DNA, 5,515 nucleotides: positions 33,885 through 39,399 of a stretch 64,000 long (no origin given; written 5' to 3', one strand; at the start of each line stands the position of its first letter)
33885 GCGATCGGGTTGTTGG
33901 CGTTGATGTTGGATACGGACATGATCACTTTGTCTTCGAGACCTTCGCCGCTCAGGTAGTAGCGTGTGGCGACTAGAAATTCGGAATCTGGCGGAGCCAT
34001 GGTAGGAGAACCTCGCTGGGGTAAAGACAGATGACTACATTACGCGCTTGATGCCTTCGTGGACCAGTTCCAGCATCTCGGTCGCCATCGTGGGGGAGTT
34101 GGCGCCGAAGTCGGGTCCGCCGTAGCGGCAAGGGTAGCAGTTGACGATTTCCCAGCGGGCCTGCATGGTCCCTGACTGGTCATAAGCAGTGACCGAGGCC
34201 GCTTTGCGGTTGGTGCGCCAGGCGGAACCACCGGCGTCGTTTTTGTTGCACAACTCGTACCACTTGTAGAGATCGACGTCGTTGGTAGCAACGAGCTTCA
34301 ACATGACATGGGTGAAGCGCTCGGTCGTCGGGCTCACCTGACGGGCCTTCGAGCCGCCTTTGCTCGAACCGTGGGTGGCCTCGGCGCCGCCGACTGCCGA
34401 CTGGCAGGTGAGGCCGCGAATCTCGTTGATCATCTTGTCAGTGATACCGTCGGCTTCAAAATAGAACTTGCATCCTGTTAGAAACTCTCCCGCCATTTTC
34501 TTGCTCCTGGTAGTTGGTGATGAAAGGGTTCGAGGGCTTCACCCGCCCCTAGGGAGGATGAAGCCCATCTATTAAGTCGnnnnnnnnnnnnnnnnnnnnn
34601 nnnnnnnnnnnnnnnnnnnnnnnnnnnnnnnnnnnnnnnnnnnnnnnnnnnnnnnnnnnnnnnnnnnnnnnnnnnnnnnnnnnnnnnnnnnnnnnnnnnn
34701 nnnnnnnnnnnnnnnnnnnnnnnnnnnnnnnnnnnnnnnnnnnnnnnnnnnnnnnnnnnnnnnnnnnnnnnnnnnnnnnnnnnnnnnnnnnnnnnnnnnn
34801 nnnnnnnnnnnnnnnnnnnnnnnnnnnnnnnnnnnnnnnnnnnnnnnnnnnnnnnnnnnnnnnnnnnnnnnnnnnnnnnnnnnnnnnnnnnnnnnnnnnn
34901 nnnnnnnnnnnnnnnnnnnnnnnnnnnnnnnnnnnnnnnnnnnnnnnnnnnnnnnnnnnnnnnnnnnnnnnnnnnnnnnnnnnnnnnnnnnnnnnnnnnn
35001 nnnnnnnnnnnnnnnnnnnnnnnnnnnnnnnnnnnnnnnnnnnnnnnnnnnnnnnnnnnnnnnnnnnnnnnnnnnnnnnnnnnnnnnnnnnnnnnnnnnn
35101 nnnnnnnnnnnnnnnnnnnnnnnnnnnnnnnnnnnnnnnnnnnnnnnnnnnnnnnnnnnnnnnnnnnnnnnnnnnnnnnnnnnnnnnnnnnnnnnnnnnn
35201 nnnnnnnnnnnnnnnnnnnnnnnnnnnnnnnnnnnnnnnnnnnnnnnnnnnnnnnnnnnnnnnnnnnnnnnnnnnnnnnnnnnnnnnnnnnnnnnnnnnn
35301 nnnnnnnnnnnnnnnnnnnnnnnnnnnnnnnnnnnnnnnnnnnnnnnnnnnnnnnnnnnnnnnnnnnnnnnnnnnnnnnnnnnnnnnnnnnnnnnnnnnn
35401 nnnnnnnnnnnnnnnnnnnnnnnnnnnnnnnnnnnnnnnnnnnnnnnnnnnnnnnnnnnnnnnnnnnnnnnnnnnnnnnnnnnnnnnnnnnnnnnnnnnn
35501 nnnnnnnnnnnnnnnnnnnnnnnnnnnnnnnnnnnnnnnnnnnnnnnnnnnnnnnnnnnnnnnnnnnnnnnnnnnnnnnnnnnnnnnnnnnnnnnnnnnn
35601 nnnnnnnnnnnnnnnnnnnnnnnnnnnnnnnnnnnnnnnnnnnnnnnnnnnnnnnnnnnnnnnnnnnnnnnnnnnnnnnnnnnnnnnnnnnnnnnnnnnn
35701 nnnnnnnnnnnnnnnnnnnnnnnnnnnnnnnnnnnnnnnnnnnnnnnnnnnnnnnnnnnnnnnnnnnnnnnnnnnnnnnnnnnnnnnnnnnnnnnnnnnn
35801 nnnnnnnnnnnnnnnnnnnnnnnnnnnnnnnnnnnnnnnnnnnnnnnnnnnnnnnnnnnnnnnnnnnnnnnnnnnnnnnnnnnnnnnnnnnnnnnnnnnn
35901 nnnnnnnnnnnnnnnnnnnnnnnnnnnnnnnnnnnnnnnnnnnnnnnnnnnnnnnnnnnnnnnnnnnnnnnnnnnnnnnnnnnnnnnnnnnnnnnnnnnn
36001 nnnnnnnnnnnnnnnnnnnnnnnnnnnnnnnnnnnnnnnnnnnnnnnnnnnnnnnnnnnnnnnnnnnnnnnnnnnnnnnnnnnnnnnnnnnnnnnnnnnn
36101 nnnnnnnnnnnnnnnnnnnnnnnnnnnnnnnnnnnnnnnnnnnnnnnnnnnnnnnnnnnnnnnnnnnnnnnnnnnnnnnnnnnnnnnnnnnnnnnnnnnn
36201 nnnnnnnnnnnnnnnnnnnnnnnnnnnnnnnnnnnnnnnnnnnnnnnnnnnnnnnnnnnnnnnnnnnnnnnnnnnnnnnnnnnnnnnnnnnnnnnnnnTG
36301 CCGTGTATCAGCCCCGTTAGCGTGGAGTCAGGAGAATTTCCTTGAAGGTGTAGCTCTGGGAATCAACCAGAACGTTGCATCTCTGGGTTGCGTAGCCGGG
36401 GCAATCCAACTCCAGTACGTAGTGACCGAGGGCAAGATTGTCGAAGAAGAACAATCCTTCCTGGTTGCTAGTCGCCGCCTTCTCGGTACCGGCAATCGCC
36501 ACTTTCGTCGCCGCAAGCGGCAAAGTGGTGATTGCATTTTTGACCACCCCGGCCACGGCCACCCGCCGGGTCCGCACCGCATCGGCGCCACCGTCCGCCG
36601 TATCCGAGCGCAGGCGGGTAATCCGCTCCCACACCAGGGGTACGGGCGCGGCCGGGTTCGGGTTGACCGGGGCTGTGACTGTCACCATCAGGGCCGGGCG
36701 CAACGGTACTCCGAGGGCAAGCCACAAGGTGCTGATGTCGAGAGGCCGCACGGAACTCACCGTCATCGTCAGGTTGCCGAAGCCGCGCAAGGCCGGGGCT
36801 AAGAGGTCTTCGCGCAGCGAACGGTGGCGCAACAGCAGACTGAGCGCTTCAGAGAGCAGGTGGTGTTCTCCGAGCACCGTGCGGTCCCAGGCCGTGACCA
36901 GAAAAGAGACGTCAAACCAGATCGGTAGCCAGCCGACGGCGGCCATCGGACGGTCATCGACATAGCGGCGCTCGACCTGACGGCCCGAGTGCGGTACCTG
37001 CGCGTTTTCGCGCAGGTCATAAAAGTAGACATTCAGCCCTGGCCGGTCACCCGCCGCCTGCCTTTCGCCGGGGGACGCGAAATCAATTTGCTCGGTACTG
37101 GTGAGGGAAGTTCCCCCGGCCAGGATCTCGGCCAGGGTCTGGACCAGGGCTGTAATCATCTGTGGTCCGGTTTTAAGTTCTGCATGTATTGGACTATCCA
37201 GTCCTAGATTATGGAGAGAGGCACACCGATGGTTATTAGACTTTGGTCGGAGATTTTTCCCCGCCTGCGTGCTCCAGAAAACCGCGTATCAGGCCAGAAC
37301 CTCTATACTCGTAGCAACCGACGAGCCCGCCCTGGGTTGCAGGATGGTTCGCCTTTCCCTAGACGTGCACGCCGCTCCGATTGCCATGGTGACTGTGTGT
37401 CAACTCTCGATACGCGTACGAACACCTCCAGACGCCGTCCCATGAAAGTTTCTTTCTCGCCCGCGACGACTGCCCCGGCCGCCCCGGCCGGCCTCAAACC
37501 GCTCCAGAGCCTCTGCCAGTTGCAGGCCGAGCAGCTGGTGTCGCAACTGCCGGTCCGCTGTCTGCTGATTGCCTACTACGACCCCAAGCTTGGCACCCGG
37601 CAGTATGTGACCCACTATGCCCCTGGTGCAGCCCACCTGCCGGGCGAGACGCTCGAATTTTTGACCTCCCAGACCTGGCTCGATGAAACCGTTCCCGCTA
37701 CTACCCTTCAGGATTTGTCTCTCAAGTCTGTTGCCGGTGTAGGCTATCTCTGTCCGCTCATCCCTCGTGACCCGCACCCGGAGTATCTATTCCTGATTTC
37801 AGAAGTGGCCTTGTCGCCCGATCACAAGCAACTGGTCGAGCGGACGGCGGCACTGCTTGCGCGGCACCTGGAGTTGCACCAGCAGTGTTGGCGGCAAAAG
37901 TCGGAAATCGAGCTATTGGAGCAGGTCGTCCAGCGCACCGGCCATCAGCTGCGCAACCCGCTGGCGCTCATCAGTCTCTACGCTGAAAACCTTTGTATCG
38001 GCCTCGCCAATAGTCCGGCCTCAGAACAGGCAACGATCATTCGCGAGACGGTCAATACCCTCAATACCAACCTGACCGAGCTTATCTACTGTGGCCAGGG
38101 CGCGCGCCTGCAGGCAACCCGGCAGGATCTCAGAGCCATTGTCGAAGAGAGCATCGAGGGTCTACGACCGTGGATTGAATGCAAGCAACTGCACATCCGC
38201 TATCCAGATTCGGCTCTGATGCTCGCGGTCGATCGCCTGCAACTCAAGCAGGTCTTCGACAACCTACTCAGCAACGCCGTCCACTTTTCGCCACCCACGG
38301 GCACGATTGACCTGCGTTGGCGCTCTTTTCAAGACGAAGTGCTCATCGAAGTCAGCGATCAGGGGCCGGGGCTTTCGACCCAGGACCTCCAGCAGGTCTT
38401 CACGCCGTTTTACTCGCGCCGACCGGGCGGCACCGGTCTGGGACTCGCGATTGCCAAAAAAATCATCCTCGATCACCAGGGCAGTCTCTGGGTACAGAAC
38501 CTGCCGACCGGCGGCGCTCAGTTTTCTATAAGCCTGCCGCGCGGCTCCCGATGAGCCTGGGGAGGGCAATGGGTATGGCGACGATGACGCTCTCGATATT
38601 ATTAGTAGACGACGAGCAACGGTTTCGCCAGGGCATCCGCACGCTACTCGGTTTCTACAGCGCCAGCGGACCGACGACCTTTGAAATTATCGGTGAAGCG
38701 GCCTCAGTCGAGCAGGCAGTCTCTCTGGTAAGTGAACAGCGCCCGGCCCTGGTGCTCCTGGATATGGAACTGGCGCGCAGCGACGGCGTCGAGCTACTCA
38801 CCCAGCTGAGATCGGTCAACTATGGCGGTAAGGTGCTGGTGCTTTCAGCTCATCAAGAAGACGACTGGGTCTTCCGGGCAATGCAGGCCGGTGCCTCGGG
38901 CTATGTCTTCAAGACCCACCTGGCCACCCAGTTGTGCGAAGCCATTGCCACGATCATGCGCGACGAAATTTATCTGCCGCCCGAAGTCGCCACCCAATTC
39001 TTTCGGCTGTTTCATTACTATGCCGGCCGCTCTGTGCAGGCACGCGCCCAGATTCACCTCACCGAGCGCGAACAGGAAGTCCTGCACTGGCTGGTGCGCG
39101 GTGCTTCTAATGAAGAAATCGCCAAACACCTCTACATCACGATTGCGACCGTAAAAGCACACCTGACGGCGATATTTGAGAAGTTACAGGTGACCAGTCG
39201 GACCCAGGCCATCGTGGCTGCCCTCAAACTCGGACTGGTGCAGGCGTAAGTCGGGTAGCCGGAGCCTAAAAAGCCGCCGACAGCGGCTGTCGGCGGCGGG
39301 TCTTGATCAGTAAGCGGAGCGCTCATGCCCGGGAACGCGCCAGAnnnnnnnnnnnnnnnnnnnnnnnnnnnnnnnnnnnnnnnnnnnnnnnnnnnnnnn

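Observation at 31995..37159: Contractile-injection-system 'trunk-only' module: cap, sheath, three tubes and chaperone-like genes, but no baseplate, spike, tape measure or ATPase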

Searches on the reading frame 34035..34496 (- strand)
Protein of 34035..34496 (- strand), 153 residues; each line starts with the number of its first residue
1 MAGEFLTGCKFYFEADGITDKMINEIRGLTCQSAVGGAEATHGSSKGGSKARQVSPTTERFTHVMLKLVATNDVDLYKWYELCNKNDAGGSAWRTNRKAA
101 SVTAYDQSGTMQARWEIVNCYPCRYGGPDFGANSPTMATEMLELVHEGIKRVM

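Call 3: search_protein_families(library=pfam, proteins=[window:34035-34496:-], max_evalue=0.1)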
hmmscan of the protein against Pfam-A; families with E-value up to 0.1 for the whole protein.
window:34035-34496:- (153 aa): 1 family
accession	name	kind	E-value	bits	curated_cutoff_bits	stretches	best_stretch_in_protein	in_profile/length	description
PF06841.18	Phage_T4_gp19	-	4.2e-30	104.7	28.2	1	9-150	3-134/134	T4-like virus tail tube protein gp19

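Call 10: find_encoding_contigs(protein=window:34035-34496:-, flank=10000, max_places=6)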
Protein window:34035-34496:- (153 aa): 1 contig read that carries it; 1 place shown.
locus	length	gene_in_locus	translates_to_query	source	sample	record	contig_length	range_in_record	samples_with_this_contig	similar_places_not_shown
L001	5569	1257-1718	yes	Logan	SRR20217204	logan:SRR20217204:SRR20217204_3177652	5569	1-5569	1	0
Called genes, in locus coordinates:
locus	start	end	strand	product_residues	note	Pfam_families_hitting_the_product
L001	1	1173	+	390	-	?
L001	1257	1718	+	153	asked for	PF06841:Phage_T4_gp19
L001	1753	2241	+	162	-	PF06841:Phage_T4_gp19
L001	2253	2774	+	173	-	PF06841:Phage_T4_gp19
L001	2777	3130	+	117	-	-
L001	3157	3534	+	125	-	-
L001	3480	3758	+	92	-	PF20546:DUF6760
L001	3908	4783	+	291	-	PF00069:Pkinase, PF01636:APH (faint), PF03109:ABC1, PF07714:PK_Tyr_Ser-Thr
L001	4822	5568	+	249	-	?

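Call 44: search_solved_structures(query=window:34035-34496:-, max_evalue=0.01)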
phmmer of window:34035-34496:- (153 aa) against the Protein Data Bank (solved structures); distinct sequences matched with E-value up to 0.01: 5.
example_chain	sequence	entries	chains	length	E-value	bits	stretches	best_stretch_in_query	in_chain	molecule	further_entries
7adz_1a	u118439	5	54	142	4.1e-07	33.3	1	10-149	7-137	Phage tail protein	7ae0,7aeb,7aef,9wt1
9r9h_B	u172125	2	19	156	8.3e-07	32.3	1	63-150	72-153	Phage tail protein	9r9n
9gtp_a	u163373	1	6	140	1.2e-05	28.6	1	95-149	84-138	Phage tail protein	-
7b5h_AN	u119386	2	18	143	0.005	20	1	10-149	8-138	All3324 protein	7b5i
7b5h_AM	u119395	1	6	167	0.0096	19.1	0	113-146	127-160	All3323 protein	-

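Call 81: search_protein_families(library=ncbifam, proteins=[window:34035-34496:-], max_evalue=0.001)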
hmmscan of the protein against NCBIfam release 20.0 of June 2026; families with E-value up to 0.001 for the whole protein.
window:34035-34496:- (153 aa): 2 families
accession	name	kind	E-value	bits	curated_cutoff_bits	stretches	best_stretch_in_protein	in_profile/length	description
TIGR02241.1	TIGR02241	subfamily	1.4e-41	141.6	62.4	1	4-151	2-140/141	conserved hypothetical phage tail region protein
NF053770.1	CIS5_fam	equivalog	9.2e-07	28.6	260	1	46-152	42-143/148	CIS5 family contractile injection system inner tube adaptor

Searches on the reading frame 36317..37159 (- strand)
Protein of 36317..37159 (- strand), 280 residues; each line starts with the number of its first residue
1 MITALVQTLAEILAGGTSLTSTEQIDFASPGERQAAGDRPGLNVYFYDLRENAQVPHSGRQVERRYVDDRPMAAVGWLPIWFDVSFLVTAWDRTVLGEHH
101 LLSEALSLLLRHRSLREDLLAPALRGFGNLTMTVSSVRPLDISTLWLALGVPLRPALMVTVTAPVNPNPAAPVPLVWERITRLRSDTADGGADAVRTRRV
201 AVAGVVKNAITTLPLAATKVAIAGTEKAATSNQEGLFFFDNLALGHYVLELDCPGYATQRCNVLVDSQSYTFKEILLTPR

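Call 3: search_protein_families(library=pfam, proteins=[window:36317-37159:-], max_evalue=0.1)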
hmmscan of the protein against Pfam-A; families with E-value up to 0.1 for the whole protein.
window:36317-37159:- (280 aa): 5 families
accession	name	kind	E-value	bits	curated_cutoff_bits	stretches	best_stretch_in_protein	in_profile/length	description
PF14065.11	Pvc16_N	-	2.7e-23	83.1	27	1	4-165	5-165/180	Pvc16 N-terminal domain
PF13620.12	CarboxypepD_reg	-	1.3e-08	35.5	32.3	1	202-266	2-70/82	Carboxypeptidase regulatory-like domain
PF13715.12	CarbopepD_reg_2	-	1.4e-07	31.9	32.2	1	203-274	2-73/88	CarboxypepD_reg-like domain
PF09430.16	EMC7_beta-sandw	-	0.0039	17.8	26.6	1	216-270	8-63/122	ER membrane protein complex subunit 7, beta-sandwich domain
PF17802.7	SpaA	-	0.055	14.1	23.1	1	220-250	31-57/91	Prealbumin-like fold domain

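Call 43: search_solved_structures(query=window:36317-37159:-, max_evalue=0.01)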
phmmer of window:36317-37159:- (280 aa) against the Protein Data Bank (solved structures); distinct sequences matched with E-value up to 0.01: 1.
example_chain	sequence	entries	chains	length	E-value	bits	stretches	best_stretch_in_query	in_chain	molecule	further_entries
9gts_0A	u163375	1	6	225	9.9e-20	74.3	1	5-211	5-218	Pvc16 N-terminal domain-containing protein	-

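Call 68: search_protein_families(library=phrogs, proteins=[window:36317-37159:-], max_evalue=0.01)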
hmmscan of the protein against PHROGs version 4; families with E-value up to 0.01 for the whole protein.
window:36317-37159:- (280 aa): 0 families

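Call 81: search_protein_families(library=ncbifam, proteins=[window:36317-37159:-], max_evalue=0.001)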
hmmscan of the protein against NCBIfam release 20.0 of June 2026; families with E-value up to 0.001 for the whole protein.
window:36317-37159:- (280 aa): 1 family
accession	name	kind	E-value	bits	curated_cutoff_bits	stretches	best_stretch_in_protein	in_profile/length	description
NF052345.1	S_layer_anammox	exception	4.3e-07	27.7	1400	1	159-279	1272-1393/1596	Kustd1514 family S-layer glycoprotein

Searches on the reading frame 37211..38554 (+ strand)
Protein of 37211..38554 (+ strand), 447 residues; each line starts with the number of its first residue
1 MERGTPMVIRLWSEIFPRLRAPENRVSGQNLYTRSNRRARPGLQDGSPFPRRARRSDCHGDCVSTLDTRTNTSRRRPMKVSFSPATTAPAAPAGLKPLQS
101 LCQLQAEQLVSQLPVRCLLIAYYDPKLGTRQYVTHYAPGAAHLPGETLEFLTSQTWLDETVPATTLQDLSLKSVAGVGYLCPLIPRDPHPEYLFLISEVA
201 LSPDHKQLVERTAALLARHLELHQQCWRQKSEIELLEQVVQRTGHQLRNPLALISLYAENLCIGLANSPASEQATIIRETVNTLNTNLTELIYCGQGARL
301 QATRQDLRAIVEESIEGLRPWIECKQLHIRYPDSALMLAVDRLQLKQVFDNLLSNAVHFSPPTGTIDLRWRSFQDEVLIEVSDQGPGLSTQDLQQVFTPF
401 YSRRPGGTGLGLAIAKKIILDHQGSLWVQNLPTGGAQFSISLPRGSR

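Call 8: search_protein_families(library=pfam, proteins=[window:37211-38554:+], max_evalue=0.001)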
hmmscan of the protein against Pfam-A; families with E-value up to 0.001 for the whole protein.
window:37211-38554:+ (447 aa): 2 families
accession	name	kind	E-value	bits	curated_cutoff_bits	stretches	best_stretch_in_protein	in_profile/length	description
PF02518.31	HATPase_c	-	4.1e-27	95.3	26.4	1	341-444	2-109/111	Histidine kinase-, DNA gyrase B-, and HSP90-like ATPase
PF00512.31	HisKA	-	0.00016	22.1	26.9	1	237-285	3-51/66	His Kinase A (phospho-acceptor) domain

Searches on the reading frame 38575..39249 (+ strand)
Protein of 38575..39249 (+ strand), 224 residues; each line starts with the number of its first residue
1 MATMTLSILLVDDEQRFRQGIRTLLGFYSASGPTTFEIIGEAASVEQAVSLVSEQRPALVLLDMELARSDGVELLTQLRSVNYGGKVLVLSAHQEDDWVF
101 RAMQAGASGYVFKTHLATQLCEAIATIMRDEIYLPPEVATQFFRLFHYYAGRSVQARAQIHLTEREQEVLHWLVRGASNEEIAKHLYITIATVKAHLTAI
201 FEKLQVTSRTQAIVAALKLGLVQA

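Call 81: search_protein_families(library=ncbifam, proteins=[window:38575-39249:+], max_evalue=0.001)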
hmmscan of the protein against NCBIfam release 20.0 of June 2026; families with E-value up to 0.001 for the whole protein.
window:38575-39249:+ (224 aa): 87 families (the best 25 are shown)
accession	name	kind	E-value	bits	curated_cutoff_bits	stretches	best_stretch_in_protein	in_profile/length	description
NF047785.1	respo_reg_MadR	equivalog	6.5e-43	146.5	300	1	7-222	2-209/209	MadR family response regulator transcription factor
NF007935.0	PRK10651.1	equivalog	4.4e-37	127.3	250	1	6-216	7-210/216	two-component system response regulator NarL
NF052445.1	RespRegMctR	equivalog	1.1e-32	113.1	300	1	6-220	2-203/205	two-component system response regulator MctR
NF011896.0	PRK15369.1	equivalog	2.6e-30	105.6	242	1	4-222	2-210/211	two component system response regulator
NF007708.0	PRK10403.1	equivalog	1e-27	97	343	1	4-217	5-209/215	nitrate/nitrite response regulator protein NarP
NF007018.1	PRK09483.1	equivalog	5.8e-27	94.8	280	1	6-223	2-210/217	UvrY/SirA/GacA family response regulator transcription factor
NF007403.0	PRK09935.1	equivalog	2.2e-24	86.3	271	1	7-213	5-201/210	fimbria biosynthesis transcriptional regulator FimZ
NF007505.1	PRK10100.1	equivalog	1.4e-23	83.7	250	1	55-216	40-199/204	biofilm master transcriptional regulator CsgD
NF041830.1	RR_TF_ErdR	exception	1.8e-21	76.9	390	1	7-216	3-205/213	response regulator transcription factor ErdR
NF007419.0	PRK09958.1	equivalog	6.8e-19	68.2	251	1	9-209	4-191/204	acid-sensing system DNA-binding response regulator EvgA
NF007685.0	PRK10360.1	equivalog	1.3e-17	64.3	258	1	7-208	3-184/196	response regulator transcription factor UhpA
TIGR03020.2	EpsA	equivalog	2e-17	63.7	170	1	119-215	147-244/247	XrtB/PEP-CTERM-associated transcriptional regulator EpsA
NF006900.1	PRK09390.1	equivalog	4.6e-16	58.9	255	1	6-218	5-199/203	response regulator FixJ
NF040749.1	tetrathio_RR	equivalog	4.2e-15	56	290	1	51-211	38-183/191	tetrathionate respiration response regulator TtrR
TIGR02875.1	spore_0_A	equivalog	1.5e-13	50.6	200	1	6-132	3-126/262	sporulation transcription factor Spo0A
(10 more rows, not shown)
